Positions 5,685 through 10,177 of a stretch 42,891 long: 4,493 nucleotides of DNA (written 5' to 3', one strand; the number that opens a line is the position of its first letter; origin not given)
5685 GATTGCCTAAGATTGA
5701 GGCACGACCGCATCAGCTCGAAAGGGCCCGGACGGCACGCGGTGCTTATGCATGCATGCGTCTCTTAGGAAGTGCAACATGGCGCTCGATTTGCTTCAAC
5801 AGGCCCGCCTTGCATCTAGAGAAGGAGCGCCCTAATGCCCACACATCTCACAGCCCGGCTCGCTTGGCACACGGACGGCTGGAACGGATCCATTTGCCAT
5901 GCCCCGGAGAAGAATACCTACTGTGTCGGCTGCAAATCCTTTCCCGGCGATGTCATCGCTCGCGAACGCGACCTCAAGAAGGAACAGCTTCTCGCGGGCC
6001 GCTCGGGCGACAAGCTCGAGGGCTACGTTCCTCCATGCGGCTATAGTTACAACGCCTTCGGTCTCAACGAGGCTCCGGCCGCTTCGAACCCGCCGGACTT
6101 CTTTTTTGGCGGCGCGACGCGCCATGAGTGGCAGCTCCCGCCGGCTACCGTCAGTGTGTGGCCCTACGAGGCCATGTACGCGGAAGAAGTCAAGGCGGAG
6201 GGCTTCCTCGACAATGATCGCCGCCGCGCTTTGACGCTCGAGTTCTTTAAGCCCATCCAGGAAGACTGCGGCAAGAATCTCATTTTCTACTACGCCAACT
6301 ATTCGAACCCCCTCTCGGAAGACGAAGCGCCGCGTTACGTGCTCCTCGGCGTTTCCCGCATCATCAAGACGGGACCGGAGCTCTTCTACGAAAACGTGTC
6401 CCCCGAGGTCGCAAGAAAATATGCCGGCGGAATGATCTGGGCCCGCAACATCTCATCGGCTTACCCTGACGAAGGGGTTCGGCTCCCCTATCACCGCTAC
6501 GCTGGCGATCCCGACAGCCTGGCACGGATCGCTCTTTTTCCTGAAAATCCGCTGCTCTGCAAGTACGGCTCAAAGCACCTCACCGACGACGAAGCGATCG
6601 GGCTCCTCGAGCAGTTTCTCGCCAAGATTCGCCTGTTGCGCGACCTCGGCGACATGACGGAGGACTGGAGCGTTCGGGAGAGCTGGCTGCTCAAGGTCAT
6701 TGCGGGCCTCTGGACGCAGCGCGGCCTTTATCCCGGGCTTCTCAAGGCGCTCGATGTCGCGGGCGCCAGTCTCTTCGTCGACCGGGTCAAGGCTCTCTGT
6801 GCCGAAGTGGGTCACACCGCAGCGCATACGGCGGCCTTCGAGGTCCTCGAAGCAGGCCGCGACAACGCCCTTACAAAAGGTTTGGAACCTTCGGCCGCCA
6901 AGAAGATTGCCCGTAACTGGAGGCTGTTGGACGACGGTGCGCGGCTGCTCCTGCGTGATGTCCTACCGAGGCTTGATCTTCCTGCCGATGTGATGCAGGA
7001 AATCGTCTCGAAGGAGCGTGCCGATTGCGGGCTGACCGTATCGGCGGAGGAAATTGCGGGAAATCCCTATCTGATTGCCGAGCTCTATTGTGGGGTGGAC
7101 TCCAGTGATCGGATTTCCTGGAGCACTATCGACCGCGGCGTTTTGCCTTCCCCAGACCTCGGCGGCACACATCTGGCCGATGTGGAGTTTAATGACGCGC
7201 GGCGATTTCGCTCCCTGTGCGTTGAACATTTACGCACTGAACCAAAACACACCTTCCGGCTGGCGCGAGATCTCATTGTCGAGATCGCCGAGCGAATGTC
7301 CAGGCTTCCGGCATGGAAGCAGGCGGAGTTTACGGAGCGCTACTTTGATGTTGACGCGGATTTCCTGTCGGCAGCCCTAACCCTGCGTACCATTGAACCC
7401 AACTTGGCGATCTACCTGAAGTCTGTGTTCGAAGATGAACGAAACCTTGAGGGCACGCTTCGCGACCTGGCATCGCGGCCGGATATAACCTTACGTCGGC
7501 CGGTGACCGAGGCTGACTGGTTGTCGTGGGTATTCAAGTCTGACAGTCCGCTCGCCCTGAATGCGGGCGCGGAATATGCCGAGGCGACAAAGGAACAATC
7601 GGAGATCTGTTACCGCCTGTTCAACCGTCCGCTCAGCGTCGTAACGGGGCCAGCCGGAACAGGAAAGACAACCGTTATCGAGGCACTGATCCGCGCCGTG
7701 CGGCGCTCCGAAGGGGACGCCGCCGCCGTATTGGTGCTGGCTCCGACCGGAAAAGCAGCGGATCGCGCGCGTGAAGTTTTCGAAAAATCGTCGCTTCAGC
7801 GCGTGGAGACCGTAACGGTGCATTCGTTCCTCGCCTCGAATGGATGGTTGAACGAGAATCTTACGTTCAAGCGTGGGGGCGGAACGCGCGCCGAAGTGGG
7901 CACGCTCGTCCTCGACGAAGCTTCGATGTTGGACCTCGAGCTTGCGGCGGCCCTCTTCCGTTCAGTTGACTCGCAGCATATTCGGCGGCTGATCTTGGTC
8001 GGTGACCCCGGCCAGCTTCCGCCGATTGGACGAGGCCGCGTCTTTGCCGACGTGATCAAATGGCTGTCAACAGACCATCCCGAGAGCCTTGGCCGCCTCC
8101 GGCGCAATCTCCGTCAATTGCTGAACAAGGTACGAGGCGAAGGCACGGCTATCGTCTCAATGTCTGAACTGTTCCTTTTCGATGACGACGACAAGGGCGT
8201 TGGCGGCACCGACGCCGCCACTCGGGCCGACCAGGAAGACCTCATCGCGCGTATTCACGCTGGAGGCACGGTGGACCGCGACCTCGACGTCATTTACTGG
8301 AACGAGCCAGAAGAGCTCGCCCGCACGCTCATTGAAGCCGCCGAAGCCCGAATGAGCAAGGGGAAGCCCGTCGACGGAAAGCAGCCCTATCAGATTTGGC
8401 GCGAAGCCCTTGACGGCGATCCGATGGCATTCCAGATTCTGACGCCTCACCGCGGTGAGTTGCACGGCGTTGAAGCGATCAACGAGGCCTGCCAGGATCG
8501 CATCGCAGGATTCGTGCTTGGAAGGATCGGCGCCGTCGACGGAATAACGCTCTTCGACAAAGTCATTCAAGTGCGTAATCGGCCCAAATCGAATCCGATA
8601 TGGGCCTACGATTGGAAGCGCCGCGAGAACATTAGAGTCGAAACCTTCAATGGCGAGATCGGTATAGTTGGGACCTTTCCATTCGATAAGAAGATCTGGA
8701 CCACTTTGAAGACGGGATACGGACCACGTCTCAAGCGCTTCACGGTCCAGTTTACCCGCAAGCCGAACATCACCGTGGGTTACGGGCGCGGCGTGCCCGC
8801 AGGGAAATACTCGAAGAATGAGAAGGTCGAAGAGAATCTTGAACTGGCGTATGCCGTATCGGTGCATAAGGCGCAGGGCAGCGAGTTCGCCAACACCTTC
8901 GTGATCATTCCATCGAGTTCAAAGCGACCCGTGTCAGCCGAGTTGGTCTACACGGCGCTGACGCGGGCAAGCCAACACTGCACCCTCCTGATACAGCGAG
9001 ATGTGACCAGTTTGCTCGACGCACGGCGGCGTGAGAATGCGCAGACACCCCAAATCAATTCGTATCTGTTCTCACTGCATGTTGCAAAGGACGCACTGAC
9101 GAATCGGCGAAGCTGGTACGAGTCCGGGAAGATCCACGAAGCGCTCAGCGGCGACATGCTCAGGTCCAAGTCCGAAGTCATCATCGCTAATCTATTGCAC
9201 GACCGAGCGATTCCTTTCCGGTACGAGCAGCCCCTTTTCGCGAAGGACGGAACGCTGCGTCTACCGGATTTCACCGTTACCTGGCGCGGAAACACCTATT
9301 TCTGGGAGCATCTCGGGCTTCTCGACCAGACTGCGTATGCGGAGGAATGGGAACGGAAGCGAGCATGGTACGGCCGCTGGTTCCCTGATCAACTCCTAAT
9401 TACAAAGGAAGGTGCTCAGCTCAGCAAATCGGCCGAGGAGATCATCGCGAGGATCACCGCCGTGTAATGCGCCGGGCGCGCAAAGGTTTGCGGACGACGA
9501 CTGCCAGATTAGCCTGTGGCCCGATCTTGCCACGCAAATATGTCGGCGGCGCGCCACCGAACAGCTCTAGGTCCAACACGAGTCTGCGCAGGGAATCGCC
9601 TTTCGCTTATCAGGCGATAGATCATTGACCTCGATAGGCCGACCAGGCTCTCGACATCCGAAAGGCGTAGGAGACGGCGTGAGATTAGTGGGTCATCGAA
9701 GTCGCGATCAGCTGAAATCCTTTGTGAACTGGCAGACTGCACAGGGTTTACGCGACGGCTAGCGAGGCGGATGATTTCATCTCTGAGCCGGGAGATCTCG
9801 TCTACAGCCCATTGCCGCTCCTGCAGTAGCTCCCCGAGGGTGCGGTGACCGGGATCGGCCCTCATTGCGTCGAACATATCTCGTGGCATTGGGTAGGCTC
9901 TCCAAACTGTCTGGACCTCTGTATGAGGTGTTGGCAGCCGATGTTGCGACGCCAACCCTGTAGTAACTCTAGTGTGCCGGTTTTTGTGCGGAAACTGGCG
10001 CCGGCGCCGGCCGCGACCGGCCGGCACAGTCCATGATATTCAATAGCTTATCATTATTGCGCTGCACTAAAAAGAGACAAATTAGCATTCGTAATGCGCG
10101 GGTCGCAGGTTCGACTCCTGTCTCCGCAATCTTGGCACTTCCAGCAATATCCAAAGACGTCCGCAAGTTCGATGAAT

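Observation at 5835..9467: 1210-aa three-part protein (unknown Cys-rich N-half + RecD-like SF1 helicase + PD-(D/E)xK-like tail) divergent from the BREX-like operon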

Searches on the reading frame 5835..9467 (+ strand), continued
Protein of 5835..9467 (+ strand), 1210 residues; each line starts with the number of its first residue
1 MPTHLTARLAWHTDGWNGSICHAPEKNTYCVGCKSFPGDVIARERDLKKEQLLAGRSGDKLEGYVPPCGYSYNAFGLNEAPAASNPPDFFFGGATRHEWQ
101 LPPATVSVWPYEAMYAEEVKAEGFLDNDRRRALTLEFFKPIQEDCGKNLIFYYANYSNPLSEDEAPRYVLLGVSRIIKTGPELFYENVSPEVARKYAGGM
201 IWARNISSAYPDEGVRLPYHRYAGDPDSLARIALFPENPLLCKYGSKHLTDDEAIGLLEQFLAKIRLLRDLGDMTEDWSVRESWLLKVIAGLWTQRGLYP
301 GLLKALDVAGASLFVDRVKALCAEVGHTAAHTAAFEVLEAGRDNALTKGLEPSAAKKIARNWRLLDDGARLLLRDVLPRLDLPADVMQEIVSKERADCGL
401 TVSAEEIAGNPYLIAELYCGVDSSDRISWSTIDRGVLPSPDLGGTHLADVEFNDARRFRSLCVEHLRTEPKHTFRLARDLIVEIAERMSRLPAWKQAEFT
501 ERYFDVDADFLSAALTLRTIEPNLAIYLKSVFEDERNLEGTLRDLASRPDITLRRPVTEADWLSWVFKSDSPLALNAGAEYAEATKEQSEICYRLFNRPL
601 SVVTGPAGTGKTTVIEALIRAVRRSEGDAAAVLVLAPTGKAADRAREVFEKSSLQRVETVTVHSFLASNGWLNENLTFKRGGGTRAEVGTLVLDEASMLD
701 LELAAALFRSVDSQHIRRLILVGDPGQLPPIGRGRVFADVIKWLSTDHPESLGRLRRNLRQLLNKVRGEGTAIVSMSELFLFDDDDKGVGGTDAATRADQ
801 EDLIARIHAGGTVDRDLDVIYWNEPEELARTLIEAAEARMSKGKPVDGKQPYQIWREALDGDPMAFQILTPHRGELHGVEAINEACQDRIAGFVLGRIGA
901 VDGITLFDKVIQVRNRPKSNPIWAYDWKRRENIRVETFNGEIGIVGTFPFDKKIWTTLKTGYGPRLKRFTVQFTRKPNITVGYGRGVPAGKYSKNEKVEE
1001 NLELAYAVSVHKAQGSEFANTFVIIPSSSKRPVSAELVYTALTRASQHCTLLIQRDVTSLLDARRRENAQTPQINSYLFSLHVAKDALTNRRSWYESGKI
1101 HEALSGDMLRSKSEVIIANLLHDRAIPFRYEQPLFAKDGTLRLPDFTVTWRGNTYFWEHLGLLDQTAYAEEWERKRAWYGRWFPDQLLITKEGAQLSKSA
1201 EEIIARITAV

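Call 77: find_encoding_contigs(protein=P0056, flank=10000, max_places=1)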
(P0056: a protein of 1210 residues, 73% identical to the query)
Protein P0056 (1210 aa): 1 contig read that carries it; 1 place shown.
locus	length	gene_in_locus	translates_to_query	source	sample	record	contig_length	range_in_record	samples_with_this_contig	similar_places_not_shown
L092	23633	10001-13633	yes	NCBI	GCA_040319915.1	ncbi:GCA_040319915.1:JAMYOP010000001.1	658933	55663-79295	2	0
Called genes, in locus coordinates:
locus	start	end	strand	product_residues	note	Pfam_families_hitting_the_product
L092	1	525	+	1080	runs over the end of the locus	PF13091:PLDc_2, PF00176:SNF2-rel_dom, PF00270:DEAD (faint), PF04851:ResIII, PF00271:Helicase_C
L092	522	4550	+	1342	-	PF02384:N6_Mtase (faint), PF07669:Eco57I, PF12950:TaqI_C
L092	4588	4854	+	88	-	-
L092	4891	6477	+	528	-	PF02463:SMC_N (faint), PF13304:AAA_21 (faint)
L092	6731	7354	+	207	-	-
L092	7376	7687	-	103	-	-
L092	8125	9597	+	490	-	-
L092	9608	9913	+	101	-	-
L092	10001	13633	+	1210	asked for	PF00580:UvrD-helicase (weak), PF01443:Viral_helicase1 (faint), PF13086:AAA_11 (faint), PF13191:AAA_16 (weak), PF13245:AAA_19, PF13401:AAA_22 (weak), PF13604:AAA_30, PF13538:UvrD_C_2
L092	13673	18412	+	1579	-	PF00270:DEAD, PF04851:ResIII, PF00271:Helicase_C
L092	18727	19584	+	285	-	PF18742:DpnII-MboI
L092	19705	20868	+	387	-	-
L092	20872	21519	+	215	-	-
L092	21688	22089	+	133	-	-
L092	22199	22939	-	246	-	PF03372:Exo_endo_phos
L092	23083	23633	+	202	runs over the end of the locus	-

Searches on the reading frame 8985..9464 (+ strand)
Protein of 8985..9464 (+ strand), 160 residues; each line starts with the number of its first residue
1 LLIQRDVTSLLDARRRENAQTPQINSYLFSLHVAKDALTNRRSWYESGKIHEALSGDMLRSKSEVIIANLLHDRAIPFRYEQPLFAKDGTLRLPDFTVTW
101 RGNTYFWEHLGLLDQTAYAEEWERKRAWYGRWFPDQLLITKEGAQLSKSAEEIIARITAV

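Call 14: search_protein_families(library=pfam, proteins=[window:8985-9464:+], max_evalue=10)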
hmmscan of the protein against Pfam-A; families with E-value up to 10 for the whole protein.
window:8985-9464:+ (160 aa): 0 families

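Call 37: search_solved_structures(query=A3, max_evalue=10, show_alignments=3)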
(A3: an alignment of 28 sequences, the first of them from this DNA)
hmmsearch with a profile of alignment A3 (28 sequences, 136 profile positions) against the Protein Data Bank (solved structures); distinct sequences matched with E-value up to 10: 7.
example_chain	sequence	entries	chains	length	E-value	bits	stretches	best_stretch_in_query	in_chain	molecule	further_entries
8gy8_A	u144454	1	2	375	0.028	17.4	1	60-129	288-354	Putative translation initiation factor (IF-2 homolog)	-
6p66_B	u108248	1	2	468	0.036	17.1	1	59-97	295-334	DNA endonuclease Bax1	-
2pfj_A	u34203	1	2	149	0.091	15.8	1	32-88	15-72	Endodeoxyribonuclease 1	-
1m0d_A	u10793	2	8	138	0.12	15.3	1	32-74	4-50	Endodeoxyribonuclease I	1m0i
1fzr_A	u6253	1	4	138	0.22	14.5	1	32-72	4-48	ENDONUCLEASE I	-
2dgj_A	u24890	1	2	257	0.42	13.6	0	88-131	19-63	hypothetical protein ebhA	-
4dkl_A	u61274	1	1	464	0.94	12.5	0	19-126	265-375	Mu-type opioid receptor, lysozyme chimera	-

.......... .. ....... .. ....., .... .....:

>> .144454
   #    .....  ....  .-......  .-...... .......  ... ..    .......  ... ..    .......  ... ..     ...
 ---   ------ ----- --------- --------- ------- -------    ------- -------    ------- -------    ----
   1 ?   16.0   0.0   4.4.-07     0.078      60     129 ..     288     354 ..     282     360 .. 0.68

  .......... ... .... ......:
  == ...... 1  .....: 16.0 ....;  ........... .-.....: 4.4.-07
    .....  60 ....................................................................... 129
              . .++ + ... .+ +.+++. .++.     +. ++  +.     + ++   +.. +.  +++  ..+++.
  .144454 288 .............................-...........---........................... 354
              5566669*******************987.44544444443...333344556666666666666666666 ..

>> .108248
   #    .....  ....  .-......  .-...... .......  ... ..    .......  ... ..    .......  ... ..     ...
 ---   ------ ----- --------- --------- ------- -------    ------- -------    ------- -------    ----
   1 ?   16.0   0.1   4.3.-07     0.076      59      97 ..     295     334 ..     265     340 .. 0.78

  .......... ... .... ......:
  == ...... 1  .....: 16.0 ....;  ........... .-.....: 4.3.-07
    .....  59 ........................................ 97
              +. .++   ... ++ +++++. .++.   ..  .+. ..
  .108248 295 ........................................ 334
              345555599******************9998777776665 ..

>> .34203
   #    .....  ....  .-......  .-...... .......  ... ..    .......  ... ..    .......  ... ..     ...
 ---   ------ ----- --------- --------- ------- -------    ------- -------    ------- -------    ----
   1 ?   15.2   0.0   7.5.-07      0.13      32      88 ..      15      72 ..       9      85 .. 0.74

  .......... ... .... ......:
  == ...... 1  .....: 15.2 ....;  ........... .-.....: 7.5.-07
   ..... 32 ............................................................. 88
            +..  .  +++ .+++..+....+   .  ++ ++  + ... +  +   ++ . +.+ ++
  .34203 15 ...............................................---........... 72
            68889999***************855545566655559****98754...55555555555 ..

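Call 43: predict_structure(alignment_id=A2)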
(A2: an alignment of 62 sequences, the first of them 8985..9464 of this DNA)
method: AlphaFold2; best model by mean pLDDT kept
length: 160 residues; sequences in the alignment: 62
mean_pLDDT: 84.8   pTM: 0.74
mean pLDDT of the five models: 84.8, 82.3, 81.9, 81.7, 81.4
residues with pLDDT >= 90: 95; 70-90: 18; 50-70: 47; < 50: 0
segments of 3 or more residues with pLDDT < 50: none
pLDDT, mean of each block of 10 residues (from residue 1): 61 66 64 59 65 88 96 97 92 96 97 88 97 98 96 96
secondary structure, 60 per line:
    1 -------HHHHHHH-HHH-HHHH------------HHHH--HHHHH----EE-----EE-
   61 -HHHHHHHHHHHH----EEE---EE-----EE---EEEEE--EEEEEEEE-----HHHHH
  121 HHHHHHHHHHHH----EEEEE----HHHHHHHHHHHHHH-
elements in order: H8-14 H20-23 H36-39 H42-46 H62-73 E78-80 E96-100 E103-110 H116-132 E137-141 H146-159

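Call 48: fold_search(model_id=the predicted structure, library=pdb)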
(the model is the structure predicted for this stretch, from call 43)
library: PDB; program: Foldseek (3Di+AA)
matches with E <= 10: 392; with E <= 0.001: 0
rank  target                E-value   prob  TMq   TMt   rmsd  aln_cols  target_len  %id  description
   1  7lvv_B                3.1e-03  1.00  0.38  0.08   5.4       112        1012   15  cryoEM structure DrdV-DNA complex (released 2021-03-17)
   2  8gh6_A                4.5e-03  1.00  0.35  0.08   6.3       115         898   18  Bombyx mori R2 retrotransposon initiating target-primed reverse transcription (released 2023-04-05)
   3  6p4w_B                4.8e-03  0.99  0.38  0.19   9.4       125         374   14  XPB helicase in a complex with truncated Bax1 from Sulfurisphaera tokodaii at 2.96 Angstrom resolution (released 2020-06-03)
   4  9nl2_A                9.0e-03  0.99  0.36  0.07   6.0       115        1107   11  Structure of R2 retrotransposon protein from Platysternon megacephalum initiating target-primed reverse transcription (released 2025-06-18)
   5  7lo5_C                1.0e-02  0.99  0.34  0.07   3.7        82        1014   17  cryoEM structure DrdV-DNA complex (released 2021-03-17)
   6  8iby_C                1.3e-02  0.99  0.38  0.10   5.3       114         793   17  Structure of R2 with 5'ORF (released 2023-09-20)
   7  1y88                  1.7e-02  0.97  0.35  0.31   6.0       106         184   16  Crystal Structure of Protein of Unknown Function AF1548 (released 2004-12-21)
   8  7lo5_B                2.2e-02  0.99  0.35  0.07   3.7        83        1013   17  cryoEM structure DrdV-DNA complex (released 2021-03-17)
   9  8ibw_C                2.8e-02  0.98  0.39  0.09   5.2       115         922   17  Structure of R2 with 3'UTR and DNA in binding state (released 2023-09-20)
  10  7lo5_A                2.8e-02  0.94  0.38  0.07  11.7       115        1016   17  cryoEM structure DrdV-DNA complex (released 2021-03-17)
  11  6p66_B                3.2e-02  0.96  0.37  0.15   5.1       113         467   16  The crystal structure of the XPB complex with Bax1 from Archaeoglobus fulgidus at 3.0 Angstrom resolution (released 2020-06-17)
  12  7lvv_A                3.4e-02  0.84  0.38  0.08  11.6       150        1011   14  cryoEM structure DrdV-DNA complex (released 2021-03-17)
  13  6p4w_D                3.4e-02  0.82  0.35  0.18   9.0       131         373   13  XPB helicase in a complex with truncated Bax1 from Sulfurisphaera tokodaii at 2.96 Angstrom resolution (released 2020-06-03)
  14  3ajv_A                3.6e-02  0.87  0.27  0.25   5.6        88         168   15  Splicing endonuclease from Aeropyrum pernix (released 2010-11-17)
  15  9dou_A                3.6e-02  0.57  0.26  0.07  11.6       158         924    8  Taeniopygia guttata R2 retrotransposon (R2Tg) initiating target-primed reverse transcription (released 2025-05-21)
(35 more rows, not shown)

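Call 73: search_protein_families(library=phrogs, proteins=[window:9057-9464:+], max_evalue=1)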
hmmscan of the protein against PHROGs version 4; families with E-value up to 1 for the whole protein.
window:9057-9464:+ (136 aa): 5 families
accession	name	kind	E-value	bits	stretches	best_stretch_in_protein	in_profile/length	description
phrog_9019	-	DNA, RNA and nucleotide metabolism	0.00065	20.8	1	16-130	40-149/160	Holliday junction resolvase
phrog_29037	-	DNA, RNA and nucleotide metabolism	0.17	12.4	1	26-75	127-176/241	endonuclease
phrog_14347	-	unknown function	0.2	12.6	0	89-105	7-23/36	-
phrog_21138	-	unknown function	0.22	13.1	1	31-85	11-66/198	-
phrog_7140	-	DNA, RNA and nucleotide metabolism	0.41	10.3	1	31-87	117-173/423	intron encoded nuclease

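Call 74: search_protein_families(library=ncbifam, proteins=[window:9057-9464:+], max_evalue=1)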
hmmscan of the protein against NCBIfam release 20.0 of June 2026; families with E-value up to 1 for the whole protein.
window:9057-9464:+ (136 aa): 0 families

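Call 89: search_protein_families(library=pfam, alignment_id=A3, max_evalue=10)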
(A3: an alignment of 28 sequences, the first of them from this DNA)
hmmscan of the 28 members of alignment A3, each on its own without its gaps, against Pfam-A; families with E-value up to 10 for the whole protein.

A. member 1, seq(136 aa): 1 family
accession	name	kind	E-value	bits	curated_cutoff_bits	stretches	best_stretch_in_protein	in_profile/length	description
PF03683.19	UPF0175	-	0.18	12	27.9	1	19-64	27-72/75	Uncharacterised protein family (UPF0175)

B. families by the number of members that match (of 28 scanned): 9 families
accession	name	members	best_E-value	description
PF23830.1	DUF7200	2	0.17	Domain of unknown function (DUF7200)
PF25297.1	DUF7878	1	0.0025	Domain of unknown function (DUF7878)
PF23327.1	Chromo_MORC2_6th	1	0.05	ATPase MORC2, chromo domain-like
PF14811.11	TPD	1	0.051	Protein of unknown function TPD sequence-motif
PF12583.14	TPPII_C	1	0.095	Tripeptidyl peptidase II, C-terminal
PF03385.23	STELLO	1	0.11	STELLO glycosyltransferases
PF13308.11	YARHG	1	0.12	YARHG domain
PF24387.1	AEP-like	1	0.17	Archaeo-eukaryotic primase 1D-like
PF03683.19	UPF0175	1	0.18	Uncharacterised protein family (UPF0175)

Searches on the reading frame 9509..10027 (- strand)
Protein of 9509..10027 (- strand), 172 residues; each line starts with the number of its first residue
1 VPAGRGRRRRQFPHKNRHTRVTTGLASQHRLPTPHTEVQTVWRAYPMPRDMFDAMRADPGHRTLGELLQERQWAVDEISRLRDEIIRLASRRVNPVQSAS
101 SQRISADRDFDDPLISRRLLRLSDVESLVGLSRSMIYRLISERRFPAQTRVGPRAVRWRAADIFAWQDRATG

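Call 5: search_protein_families(library=padloc, proteins=[window:9509-10027:-], max_evalue=0.01)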
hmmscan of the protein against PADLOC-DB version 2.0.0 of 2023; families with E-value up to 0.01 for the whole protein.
window:9509-10027:- (172 aa): 2 families
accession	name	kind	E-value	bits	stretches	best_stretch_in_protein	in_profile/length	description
PDLC04133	mad1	-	0.0005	18.3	1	118-167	4-51/60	mads_1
PDLC04388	PDC-M06B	-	0.003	15.5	1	119-169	81-132/174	-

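Call 6: search_protein_families(library=ncbifam, proteins=[window:9509-10027:-], max_evalue=0.01)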
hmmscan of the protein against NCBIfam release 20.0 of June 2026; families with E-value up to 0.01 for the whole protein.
window:9509-10027:- (172 aa): 1 family
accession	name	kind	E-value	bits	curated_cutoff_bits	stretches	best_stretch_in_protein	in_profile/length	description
TIGR01764.1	excise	domain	0.0059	16.9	28.8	0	128-166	10-46/49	excisionase family DNA-binding protein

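Call 7: search_protein_families(library=pfam, proteins=[window:9509-10027:-], max_evalue=0.01)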
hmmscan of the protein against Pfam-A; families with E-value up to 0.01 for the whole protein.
window:9509-10027:- (172 aa): 2 families
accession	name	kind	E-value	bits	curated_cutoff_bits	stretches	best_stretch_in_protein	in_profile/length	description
PF05930.18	Phage_AlpA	-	4.1e-15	55.8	21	1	118-167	2-51/51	Prophage CP4-57 regulatory protein (AlpA)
PF12728.13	HTH_17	-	3.5e-06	27.6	27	1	119-169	1-49/51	Helix-turn-helix domain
